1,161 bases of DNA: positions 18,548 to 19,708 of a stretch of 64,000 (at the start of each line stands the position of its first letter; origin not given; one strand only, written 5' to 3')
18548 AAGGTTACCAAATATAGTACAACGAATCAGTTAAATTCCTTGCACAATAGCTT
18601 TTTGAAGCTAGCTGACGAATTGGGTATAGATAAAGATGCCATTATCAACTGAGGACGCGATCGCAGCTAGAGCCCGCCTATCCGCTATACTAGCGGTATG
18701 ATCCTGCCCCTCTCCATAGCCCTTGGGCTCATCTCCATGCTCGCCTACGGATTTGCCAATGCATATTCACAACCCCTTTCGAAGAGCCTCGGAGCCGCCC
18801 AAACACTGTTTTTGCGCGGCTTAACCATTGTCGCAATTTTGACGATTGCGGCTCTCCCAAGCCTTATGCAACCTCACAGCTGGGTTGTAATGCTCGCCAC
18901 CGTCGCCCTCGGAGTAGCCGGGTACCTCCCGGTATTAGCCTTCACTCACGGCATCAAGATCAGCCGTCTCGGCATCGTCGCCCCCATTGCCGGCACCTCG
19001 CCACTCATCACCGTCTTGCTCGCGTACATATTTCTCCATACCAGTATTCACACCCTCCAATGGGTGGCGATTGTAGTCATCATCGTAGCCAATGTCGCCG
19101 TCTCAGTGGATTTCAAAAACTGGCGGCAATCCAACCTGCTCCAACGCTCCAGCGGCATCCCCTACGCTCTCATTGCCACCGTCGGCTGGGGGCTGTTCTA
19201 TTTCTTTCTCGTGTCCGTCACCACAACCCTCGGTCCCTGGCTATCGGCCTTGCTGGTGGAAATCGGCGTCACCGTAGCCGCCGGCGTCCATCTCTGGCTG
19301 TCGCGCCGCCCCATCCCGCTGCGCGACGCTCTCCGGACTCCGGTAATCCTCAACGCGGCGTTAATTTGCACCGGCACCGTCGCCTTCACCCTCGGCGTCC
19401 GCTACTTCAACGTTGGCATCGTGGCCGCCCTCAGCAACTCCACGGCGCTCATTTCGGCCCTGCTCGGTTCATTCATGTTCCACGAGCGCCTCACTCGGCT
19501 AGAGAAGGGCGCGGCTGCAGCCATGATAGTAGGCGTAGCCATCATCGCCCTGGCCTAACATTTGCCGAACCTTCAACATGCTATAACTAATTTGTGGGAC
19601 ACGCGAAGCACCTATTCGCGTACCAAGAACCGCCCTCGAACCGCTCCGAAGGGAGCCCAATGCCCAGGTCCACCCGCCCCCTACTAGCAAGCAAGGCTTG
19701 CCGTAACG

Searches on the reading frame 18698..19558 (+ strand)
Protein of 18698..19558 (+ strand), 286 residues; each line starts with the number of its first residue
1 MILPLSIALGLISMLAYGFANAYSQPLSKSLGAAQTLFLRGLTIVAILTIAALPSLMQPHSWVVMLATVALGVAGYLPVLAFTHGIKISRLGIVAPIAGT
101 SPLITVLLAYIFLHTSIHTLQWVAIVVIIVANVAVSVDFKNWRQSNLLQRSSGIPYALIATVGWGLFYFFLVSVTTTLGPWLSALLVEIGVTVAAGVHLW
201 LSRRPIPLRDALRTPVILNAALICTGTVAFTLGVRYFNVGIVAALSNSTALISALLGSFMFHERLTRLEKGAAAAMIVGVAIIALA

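Call 64: search_protein_families(library=pfam, proteins=[window:18698-19558:+], max_evalue=0.001)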
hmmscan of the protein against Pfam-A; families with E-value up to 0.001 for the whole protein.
window:18698-19558:+ (286 aa): 1 family
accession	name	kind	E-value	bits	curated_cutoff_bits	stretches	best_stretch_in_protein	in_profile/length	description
PF00892.27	EamA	-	8.8e-20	71.8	28.2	2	6-134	3-132/135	EamA-like transporter family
